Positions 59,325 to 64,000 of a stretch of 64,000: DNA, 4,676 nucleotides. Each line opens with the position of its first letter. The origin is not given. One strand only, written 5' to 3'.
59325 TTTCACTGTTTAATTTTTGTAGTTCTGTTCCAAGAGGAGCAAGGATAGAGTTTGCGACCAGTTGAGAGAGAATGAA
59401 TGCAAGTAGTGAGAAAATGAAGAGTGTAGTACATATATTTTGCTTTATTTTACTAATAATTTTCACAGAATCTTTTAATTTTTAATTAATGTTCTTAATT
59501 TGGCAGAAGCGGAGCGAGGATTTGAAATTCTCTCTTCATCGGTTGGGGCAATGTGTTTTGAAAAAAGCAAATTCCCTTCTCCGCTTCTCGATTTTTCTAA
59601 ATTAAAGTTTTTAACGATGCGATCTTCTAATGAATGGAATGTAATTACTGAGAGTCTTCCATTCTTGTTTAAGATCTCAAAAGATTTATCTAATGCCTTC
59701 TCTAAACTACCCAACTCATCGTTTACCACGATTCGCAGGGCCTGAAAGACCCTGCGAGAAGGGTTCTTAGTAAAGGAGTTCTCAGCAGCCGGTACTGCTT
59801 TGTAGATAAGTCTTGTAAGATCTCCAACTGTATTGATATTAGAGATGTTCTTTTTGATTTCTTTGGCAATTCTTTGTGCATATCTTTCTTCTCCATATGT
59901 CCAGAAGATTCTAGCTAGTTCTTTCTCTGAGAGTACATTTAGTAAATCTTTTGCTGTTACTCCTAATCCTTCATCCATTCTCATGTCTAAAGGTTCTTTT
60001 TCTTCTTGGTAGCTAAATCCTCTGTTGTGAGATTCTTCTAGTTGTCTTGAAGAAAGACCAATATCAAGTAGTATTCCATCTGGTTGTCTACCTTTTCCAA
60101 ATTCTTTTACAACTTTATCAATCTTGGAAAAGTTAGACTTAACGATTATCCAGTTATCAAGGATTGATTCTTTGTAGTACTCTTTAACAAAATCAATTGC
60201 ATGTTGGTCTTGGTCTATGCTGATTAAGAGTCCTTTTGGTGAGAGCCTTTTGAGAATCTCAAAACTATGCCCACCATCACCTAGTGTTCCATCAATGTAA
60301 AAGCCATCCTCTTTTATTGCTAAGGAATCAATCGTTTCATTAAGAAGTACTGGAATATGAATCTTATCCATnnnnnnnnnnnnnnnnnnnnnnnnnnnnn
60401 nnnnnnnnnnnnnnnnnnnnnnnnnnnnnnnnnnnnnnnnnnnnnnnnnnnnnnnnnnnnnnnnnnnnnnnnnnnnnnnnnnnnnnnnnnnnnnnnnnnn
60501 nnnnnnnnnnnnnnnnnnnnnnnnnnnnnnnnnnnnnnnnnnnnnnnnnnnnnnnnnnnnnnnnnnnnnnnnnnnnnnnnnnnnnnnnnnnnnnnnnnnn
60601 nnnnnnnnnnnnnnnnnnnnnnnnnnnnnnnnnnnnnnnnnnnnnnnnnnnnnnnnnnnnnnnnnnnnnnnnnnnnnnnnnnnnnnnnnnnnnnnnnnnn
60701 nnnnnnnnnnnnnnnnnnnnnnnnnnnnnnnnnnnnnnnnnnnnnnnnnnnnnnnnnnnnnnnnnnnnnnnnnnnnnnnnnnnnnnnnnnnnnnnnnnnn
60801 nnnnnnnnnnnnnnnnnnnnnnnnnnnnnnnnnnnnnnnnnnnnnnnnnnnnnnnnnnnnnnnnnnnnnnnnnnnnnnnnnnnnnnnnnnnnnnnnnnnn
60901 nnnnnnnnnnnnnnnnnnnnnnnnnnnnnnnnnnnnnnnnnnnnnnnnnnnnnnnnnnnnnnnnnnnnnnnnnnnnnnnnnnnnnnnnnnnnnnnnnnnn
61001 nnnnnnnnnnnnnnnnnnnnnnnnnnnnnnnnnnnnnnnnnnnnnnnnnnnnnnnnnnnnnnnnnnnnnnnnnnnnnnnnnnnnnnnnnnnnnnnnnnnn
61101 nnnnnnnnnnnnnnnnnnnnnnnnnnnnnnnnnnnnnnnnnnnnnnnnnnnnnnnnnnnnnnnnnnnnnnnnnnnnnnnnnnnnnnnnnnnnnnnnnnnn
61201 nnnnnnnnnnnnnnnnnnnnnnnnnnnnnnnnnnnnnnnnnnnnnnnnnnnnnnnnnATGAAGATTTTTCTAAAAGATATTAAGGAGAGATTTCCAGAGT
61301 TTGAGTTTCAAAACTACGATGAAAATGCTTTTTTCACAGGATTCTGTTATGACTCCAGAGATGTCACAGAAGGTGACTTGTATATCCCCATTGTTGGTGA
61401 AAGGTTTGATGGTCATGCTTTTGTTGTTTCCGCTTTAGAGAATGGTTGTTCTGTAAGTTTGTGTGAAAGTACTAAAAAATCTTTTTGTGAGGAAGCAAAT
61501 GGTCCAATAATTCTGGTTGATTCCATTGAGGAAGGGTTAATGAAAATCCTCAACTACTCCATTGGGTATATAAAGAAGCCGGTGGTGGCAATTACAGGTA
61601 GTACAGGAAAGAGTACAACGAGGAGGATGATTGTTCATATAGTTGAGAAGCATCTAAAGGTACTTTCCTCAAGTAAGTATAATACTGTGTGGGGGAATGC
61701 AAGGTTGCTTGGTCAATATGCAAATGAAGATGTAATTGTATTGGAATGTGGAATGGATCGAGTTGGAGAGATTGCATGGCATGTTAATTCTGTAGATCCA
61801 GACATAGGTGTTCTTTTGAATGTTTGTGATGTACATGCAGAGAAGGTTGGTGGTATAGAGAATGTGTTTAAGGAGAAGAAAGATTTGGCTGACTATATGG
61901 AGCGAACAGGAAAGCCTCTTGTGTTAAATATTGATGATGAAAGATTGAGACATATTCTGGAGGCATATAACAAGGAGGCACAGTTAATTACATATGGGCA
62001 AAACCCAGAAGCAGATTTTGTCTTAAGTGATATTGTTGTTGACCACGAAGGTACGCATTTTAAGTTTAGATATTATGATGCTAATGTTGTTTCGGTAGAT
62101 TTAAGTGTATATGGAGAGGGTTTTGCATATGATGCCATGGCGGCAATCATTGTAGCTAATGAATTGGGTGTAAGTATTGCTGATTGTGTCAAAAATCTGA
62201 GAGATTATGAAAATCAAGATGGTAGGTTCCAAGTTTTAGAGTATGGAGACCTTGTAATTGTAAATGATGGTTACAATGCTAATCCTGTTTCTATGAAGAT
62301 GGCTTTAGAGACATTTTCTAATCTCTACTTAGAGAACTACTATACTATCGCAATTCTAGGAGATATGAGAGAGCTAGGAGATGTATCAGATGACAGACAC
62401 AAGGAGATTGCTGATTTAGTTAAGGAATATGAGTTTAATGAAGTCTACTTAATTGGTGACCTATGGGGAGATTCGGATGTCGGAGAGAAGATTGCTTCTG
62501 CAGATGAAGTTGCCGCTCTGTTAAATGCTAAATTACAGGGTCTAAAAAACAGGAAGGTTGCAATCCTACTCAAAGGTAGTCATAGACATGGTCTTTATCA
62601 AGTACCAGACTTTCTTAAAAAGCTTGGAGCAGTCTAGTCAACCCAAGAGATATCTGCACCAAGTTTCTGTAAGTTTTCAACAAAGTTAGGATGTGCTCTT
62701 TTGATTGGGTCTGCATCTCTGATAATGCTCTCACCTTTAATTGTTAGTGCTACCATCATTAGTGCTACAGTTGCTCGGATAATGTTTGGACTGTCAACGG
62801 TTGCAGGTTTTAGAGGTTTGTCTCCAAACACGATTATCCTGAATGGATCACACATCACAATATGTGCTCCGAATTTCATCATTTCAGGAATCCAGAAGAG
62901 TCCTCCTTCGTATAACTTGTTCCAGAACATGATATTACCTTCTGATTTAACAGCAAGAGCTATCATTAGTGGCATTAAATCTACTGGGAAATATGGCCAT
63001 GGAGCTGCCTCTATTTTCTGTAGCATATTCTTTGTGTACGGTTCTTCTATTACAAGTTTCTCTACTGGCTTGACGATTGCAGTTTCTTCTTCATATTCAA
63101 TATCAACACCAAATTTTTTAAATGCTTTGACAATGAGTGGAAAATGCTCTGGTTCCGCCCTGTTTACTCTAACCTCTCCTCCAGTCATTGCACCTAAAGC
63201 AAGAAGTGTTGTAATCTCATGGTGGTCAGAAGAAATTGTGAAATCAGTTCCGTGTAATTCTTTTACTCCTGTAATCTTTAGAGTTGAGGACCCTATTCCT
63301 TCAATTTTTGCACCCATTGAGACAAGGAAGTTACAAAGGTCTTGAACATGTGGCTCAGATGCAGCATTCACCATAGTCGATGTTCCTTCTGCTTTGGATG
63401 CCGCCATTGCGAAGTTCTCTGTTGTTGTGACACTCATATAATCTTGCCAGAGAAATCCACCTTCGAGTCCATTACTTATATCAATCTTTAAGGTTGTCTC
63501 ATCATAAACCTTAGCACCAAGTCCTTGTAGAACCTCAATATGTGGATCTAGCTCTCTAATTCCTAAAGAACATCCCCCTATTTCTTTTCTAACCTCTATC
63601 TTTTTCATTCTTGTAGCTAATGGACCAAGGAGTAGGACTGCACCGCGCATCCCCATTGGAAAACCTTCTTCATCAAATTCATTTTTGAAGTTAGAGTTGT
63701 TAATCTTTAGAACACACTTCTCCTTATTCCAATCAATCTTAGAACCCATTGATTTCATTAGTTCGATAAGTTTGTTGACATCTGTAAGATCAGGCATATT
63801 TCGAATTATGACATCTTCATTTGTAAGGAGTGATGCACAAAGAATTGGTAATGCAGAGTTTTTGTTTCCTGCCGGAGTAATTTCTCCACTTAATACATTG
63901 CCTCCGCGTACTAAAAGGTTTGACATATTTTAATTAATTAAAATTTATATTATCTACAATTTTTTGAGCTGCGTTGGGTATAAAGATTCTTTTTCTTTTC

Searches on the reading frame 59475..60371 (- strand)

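Call 54: search_protein_families(library=pfam, proteins=[window:59475-60371:-], max_evalue=0.0001)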
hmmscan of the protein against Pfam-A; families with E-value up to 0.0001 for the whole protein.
window:59475-60371:- (298 aa): 1 family
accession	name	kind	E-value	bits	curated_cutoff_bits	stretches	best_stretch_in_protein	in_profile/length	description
PF01795.25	Methyltransf_5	-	5e-92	309.1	27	1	4-295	3-306/309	MraW methylase family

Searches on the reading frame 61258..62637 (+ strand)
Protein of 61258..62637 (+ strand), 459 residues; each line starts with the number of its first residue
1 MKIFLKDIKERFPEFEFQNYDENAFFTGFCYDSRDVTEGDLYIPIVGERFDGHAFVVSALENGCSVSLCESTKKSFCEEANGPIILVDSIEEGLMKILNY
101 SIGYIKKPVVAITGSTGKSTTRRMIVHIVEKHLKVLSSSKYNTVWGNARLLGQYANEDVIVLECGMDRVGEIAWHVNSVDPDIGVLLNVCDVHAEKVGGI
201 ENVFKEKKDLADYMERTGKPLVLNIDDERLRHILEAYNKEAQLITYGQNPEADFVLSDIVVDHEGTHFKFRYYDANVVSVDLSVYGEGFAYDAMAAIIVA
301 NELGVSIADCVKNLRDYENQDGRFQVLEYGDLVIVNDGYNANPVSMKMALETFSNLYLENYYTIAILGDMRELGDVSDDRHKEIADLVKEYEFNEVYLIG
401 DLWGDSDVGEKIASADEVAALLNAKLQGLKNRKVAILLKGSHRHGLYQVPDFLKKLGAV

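Call 53: search_protein_families(library=pfam, proteins=[window:61258-62637:+], max_evalue=0.00001)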
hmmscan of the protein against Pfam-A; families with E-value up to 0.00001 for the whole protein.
window:61258-62637:+ (459 aa): 3 families
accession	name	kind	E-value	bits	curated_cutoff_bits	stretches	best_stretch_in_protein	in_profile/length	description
PF08245.18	Mur_ligase_M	-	7.2e-31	108.1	24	1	112-300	1-200/200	Mur ligase middle domain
PF02875.26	Mur_ligase_C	-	8.8e-13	49.6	28.4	1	322-440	1-125/127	Mur ligase, glutamate ligase domain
PF01225.30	Mur_ligase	-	2.5e-06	28.2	21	1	29-98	5-91/95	Mur ligase family, catalytic domain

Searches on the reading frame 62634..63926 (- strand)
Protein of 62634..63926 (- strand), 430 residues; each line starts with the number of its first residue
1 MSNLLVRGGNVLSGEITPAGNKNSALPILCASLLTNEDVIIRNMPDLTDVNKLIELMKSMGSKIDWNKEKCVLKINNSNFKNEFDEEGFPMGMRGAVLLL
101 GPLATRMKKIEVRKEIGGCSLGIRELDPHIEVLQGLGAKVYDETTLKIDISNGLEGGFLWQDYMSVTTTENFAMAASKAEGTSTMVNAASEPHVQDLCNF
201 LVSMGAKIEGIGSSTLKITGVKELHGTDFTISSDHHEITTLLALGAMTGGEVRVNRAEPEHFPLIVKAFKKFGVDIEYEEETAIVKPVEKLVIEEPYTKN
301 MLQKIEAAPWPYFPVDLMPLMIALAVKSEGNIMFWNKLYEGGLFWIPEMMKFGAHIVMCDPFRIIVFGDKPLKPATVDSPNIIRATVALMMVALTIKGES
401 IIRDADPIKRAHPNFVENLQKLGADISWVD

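Call 53: search_protein_families(library=pfam, proteins=[window:62634-63926:-], max_evalue=0.00001)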
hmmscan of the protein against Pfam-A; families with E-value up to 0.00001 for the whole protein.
window:62634-63926:- (430 aa): 1 family
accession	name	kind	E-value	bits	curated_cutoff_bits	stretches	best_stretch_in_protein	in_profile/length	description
PF00275.25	EPSP_synthase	-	1.3e-62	212.3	22.8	1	7-419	2-417/417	EPSP synthase (3-phosphoshikimate 1-carboxyvinyltransferase)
